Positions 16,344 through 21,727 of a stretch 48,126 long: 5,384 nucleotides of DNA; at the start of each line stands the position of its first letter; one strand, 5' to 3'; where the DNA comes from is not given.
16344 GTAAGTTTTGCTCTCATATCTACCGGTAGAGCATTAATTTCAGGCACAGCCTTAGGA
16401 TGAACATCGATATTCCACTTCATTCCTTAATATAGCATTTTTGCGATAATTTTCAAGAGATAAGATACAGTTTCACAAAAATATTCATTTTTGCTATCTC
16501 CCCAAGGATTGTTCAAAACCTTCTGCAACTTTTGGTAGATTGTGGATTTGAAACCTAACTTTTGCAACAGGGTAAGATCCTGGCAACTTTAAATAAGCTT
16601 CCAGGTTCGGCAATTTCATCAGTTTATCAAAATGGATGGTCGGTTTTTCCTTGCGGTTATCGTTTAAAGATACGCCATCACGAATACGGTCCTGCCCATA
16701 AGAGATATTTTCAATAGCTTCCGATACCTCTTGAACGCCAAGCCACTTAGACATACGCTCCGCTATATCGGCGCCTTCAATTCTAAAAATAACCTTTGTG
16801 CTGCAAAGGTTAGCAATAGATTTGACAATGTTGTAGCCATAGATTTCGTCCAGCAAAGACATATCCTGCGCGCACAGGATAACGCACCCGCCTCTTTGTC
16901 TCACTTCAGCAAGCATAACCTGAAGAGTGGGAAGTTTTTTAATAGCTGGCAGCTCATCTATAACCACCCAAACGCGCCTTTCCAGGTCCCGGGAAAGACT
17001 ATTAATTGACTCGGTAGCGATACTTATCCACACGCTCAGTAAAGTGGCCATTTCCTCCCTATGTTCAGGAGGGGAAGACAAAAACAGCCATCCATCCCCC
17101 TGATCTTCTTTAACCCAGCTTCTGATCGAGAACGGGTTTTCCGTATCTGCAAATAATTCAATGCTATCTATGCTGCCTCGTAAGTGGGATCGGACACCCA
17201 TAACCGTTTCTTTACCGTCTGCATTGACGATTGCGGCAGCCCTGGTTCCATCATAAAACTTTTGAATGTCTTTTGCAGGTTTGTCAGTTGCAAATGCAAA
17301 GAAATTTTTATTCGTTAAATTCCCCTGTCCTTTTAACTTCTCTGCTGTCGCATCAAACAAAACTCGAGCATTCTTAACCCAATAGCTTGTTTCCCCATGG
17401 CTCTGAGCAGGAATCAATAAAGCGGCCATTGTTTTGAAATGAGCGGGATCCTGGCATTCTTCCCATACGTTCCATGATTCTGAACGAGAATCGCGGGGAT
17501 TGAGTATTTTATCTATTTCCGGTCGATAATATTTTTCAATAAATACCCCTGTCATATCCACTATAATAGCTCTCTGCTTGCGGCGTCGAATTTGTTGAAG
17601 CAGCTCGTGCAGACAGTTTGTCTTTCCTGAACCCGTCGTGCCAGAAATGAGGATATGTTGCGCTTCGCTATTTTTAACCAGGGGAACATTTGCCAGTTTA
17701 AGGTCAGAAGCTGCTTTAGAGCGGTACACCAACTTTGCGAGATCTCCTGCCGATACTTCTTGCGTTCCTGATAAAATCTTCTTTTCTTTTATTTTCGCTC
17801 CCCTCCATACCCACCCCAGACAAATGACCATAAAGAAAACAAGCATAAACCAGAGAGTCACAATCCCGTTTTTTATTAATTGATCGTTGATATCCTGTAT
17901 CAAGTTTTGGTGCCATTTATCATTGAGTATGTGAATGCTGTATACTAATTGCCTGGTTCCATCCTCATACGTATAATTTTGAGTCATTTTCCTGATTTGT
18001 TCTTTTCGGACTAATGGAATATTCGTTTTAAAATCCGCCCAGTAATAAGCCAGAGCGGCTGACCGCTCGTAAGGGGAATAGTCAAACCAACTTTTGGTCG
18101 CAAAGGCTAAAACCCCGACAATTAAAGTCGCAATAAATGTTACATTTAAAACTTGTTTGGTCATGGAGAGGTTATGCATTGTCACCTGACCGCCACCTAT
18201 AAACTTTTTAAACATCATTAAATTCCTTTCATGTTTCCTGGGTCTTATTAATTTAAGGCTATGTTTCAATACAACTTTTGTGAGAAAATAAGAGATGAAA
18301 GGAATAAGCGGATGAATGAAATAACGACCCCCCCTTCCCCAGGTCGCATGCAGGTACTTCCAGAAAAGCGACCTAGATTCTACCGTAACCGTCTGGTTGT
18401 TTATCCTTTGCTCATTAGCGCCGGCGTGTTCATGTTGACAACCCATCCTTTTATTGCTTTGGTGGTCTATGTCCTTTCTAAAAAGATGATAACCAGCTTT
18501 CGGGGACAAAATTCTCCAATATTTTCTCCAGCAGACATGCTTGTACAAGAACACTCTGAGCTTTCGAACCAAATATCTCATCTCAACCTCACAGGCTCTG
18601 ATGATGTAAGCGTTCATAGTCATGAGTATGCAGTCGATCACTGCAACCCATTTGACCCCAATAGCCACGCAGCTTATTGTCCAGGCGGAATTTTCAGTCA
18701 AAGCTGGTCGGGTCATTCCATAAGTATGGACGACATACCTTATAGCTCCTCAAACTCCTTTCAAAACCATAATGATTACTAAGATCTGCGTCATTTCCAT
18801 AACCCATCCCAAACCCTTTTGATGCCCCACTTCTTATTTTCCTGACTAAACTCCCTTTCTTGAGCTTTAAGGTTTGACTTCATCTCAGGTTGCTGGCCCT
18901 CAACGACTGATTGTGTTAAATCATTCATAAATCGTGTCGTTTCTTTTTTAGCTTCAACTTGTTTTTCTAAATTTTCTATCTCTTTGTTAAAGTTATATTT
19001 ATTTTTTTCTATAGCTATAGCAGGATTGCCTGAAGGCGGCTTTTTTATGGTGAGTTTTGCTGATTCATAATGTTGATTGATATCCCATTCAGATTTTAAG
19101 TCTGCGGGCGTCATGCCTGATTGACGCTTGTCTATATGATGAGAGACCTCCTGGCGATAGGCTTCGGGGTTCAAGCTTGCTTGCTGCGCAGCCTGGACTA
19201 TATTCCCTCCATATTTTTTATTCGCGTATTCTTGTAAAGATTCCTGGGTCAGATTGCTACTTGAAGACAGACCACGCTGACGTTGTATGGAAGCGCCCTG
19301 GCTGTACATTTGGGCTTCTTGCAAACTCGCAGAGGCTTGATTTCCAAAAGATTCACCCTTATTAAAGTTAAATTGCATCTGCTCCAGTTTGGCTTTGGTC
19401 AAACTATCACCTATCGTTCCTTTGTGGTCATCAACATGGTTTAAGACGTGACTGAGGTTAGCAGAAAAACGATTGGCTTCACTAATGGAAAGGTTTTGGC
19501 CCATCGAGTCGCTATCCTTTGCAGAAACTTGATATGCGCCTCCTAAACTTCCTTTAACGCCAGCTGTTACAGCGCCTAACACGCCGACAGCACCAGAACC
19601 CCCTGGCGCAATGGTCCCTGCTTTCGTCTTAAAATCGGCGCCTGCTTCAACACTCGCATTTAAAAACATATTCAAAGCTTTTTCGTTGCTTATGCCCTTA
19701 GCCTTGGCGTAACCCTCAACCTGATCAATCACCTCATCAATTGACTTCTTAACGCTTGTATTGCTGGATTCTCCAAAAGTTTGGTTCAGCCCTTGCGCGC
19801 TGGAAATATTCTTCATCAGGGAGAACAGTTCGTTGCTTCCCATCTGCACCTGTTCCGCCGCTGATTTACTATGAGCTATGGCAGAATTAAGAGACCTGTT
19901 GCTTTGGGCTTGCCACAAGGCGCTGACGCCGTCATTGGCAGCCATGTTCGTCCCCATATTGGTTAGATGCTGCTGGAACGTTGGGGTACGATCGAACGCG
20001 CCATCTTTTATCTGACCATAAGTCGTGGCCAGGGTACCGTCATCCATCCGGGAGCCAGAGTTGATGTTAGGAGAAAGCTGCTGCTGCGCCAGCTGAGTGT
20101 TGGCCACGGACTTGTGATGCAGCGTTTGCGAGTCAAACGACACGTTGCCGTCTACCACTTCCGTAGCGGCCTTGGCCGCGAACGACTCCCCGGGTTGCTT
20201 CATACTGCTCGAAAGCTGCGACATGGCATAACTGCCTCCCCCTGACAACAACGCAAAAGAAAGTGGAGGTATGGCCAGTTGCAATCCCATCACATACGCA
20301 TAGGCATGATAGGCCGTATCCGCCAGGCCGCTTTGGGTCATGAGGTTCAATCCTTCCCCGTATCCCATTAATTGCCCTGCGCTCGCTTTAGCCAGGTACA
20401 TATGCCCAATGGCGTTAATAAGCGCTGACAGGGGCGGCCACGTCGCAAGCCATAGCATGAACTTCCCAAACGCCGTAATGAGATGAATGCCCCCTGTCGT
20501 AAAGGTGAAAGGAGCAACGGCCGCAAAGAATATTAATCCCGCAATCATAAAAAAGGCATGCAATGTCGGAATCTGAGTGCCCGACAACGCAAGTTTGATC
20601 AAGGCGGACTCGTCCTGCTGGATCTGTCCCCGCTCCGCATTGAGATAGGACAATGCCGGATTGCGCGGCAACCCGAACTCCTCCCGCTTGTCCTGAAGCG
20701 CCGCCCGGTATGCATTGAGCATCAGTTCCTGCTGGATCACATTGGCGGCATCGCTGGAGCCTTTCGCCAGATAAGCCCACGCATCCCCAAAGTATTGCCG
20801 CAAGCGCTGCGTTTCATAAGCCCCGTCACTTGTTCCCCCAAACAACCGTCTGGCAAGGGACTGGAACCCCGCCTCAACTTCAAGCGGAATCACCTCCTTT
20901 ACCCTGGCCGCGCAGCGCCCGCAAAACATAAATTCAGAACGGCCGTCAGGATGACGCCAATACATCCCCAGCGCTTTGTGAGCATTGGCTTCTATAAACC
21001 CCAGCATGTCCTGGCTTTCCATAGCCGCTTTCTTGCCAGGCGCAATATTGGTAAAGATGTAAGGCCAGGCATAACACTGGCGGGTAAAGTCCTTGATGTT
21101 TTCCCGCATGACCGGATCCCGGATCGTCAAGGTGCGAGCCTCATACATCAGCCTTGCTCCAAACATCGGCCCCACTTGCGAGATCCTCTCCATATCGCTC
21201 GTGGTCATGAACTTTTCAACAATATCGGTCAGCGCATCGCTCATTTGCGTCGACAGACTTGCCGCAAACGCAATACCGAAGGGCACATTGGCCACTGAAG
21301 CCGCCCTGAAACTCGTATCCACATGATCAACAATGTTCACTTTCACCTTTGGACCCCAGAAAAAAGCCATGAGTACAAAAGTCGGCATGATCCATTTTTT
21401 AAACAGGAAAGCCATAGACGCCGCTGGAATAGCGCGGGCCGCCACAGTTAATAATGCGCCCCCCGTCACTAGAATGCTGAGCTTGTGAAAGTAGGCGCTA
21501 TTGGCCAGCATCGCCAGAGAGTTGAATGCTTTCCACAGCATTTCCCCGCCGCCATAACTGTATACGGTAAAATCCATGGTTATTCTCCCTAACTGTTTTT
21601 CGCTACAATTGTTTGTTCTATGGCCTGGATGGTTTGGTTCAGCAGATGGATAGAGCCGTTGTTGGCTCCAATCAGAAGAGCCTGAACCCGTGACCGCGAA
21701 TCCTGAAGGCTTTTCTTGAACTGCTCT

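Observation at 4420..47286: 106-bp res-like inverted repeats bracket the whole 42.9-kb transfer/replication/partition block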

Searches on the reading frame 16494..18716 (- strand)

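Call 41: search_protein_families(library=pfam, proteins=[window:16494-18716:-], max_evalue=0.00001)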
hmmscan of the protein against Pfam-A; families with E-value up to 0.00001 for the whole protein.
window:16494-18716:- (740 aa): 3 families
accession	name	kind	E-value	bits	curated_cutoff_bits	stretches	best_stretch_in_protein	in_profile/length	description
PF10412.15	TrwB_AAD_bind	-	1.4e-121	406.5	20.5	1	339-722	2-386/387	Type IV secretion-system coupling protein DNA-binding domain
PF12696.13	TraG-D_C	-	7e-20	71.7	22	1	582-703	2-125/126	TraM recognition site of TraD and TraG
PF02534.20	T4SS-DNA_transf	-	9.9e-10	38.3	20.1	1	528-713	250-434/468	Type IV secretory system Conjugative DNA transfer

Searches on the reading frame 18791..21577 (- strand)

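Call 41: search_protein_families(library=pfam, proteins=[window:18791-21577:-], max_evalue=0.00001)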
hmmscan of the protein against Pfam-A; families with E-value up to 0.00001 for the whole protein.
window:18791-21577:- (928 aa): 1 family
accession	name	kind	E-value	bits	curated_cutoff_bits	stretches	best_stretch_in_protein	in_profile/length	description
PF07916.16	TraG_N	-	1.9e-57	195.7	36.1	1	4-463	1-458/462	TraG-like protein, N-terminal region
